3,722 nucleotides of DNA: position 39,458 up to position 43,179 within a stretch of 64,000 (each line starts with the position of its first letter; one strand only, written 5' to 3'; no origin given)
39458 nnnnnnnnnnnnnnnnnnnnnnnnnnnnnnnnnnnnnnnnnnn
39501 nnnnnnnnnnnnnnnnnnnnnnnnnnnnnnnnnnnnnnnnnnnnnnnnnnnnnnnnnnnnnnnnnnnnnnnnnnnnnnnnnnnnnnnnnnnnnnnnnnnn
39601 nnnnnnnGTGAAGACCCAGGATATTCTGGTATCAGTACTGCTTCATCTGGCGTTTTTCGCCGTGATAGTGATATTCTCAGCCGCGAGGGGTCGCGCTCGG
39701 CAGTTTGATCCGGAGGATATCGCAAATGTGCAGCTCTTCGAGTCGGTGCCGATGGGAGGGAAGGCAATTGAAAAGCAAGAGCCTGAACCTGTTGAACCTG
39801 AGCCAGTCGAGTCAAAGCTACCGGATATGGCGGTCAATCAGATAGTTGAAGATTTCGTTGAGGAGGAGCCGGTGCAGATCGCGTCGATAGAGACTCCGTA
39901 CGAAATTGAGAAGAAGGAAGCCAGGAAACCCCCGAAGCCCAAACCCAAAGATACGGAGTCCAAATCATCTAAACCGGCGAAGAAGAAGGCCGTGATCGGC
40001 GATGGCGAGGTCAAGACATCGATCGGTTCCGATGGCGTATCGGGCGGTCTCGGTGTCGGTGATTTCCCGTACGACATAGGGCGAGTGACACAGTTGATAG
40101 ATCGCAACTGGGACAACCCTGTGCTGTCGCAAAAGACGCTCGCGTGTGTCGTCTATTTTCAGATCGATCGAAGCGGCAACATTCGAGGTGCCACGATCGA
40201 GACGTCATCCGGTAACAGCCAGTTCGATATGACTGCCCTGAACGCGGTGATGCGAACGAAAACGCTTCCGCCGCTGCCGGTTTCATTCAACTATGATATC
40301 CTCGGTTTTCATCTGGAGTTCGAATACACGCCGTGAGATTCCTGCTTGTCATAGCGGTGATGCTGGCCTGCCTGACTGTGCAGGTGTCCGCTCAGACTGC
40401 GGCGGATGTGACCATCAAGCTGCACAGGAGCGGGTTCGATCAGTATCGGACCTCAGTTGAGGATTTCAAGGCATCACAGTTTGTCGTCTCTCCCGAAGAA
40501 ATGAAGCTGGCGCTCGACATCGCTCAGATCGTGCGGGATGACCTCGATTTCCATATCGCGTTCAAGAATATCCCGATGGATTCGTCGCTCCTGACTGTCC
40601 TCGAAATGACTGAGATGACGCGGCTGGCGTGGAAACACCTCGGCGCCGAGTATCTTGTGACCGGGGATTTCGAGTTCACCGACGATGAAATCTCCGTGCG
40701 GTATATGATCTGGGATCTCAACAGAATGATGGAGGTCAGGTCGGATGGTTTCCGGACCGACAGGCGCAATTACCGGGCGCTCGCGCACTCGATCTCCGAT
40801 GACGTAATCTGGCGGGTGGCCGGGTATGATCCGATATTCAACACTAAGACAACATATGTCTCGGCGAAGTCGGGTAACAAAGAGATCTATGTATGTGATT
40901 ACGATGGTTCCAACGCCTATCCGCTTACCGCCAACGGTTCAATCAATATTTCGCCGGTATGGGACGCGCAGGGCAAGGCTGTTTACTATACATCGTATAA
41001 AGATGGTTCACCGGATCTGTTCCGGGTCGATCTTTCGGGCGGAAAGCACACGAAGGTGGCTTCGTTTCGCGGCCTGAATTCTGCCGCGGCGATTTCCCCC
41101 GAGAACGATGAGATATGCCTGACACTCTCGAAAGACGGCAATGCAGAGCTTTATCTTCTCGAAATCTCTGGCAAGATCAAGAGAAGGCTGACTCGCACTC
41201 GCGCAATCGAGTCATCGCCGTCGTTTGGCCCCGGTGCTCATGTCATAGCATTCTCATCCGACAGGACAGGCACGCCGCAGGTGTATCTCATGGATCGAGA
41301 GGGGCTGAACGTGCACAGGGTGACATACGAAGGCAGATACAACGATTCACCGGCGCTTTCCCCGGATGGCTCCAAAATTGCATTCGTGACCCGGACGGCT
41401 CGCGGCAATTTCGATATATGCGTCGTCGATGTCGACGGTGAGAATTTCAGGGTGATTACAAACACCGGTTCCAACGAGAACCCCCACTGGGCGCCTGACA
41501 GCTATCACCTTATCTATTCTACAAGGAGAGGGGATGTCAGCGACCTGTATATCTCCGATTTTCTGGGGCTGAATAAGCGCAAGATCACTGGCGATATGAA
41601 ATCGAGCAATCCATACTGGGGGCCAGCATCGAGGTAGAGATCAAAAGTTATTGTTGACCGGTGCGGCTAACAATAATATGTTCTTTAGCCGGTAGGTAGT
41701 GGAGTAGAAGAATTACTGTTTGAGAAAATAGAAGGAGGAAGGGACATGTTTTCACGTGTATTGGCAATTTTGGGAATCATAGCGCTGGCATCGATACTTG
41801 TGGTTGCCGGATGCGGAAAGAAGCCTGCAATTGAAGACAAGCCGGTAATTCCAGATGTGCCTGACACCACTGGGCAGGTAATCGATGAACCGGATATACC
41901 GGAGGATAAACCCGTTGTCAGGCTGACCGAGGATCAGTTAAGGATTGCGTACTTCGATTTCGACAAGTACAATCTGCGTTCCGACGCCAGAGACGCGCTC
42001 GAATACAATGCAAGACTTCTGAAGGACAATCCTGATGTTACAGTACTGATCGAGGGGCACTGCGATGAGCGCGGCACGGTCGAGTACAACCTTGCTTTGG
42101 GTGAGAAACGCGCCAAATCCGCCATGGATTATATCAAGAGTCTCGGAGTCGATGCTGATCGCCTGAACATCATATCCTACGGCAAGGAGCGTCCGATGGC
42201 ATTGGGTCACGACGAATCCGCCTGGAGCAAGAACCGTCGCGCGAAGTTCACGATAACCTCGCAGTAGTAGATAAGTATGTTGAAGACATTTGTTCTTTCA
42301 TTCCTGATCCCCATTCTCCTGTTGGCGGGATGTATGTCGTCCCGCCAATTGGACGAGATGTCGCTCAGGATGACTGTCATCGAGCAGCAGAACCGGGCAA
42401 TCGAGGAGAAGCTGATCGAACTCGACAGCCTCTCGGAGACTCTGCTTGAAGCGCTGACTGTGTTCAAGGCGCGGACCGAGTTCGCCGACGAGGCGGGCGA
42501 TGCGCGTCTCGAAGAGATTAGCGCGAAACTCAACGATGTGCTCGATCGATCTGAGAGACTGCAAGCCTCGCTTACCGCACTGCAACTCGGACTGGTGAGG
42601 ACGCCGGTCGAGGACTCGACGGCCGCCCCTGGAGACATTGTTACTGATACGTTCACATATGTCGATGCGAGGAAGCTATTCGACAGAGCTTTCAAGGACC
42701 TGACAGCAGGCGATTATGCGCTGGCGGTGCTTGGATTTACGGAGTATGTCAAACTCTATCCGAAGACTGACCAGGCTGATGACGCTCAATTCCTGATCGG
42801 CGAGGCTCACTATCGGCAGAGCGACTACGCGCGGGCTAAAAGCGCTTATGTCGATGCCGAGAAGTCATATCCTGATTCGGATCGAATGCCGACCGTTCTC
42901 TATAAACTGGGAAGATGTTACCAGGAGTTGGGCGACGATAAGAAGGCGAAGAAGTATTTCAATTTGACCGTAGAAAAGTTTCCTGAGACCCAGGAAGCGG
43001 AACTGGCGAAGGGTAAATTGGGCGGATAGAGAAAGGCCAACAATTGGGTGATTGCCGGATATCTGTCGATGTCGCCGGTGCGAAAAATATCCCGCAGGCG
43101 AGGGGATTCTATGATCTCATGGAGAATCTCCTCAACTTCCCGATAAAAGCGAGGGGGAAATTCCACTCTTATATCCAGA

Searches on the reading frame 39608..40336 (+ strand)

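Call 78: search_protein_families(library=pfam, proteins=[window:39608-40336:+], max_evalue=0.00001)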
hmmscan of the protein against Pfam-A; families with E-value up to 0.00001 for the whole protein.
window:39608-40336:+ (242 aa): 2 families
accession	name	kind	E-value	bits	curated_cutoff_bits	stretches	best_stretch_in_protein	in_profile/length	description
PF13103.11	TonB_2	-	7.6e-12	45.6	22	1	158-224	6-72/85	TonB C terminal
PF03544.19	TonB_C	-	8.7e-07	29.7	24.6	1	180-223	18-61/79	Gram-negative bacterial TonB protein C-terminal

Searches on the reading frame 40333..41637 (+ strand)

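Call 78: search_protein_families(library=pfam, proteins=[window:40333-41637:+], max_evalue=0.00001)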
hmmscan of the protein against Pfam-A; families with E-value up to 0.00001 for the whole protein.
window:40333-41637:+ (434 aa): 3 families
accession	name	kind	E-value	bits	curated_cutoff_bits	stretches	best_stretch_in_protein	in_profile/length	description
PF07676.18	PD40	-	8.8e-26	89.7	20.9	1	329-364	3-38/38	WD40-like Beta Propeller Repeat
PF04052.18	TolB_N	-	5.6e-10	39.7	22.4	1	27-131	2-102/106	TolB amino-terminal domain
PF00930.27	DPPIV_N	-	1.8e-08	34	22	0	171-266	248-348/354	Dipeptidyl peptidase IV (DPP IV) N-terminal region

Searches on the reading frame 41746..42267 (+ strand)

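Call 78: search_protein_families(library=pfam, proteins=[window:41746-42267:+], max_evalue=0.00001)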
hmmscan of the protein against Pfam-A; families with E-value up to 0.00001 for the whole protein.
window:41746-42267:+ (173 aa): 1 family
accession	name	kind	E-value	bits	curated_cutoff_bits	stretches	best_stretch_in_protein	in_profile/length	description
PF00691.25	OmpA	-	7.3e-19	68.4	27.2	1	69-164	1-98/98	OmpA family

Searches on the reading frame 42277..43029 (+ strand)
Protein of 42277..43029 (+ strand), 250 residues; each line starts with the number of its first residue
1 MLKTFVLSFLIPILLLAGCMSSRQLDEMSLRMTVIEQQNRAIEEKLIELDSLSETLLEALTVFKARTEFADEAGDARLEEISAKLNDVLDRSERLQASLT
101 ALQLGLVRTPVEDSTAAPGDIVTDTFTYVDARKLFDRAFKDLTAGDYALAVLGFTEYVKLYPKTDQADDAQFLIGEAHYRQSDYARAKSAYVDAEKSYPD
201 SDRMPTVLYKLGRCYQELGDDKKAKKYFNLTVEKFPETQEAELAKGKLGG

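Call 78: search_protein_families(library=pfam, proteins=[window:42277-43029:+], max_evalue=0.00001)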
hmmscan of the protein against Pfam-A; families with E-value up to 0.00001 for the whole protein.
window:42277-43029:+ (250 aa): 9 families
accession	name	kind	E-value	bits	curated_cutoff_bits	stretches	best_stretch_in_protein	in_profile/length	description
PF13174.12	TPR_6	-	3.3e-16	59.2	26.3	1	207-238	2-33/33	Tetratricopeptide repeat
PF07719.23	TPR_2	-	5.4e-12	45.3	27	0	206-237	2-33/34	Tetratricopeptide repeat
PF13432.12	TPR_16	-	4.6e-09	37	32.7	0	173-236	2-62/65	Tetratricopeptide repeat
PF13428.12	TPR_14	-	6.8e-09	36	23.5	0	207-248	3-44/44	Tetratricopeptide repeat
PF13181.12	TPR_8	-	6.7e-08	32.5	25.7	0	207-229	3-25/34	Tetratricopeptide repeat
PF14559.12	TPR_19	-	2.5e-07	31.3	25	0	180-247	3-67/68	Tetratricopeptide repeat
PF13525.12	YfiO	-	5.4e-07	30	25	1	131-226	5-111/203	Outer membrane lipoprotein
PF13424.12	TPR_12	-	7.7e-07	29.7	30.1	0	173-232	8-72/77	Tetratricopeptide repeat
PF00515.34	TPR_1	-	5.7e-06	26.4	27.8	0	207-233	3-29/34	Tetratricopeptide repeat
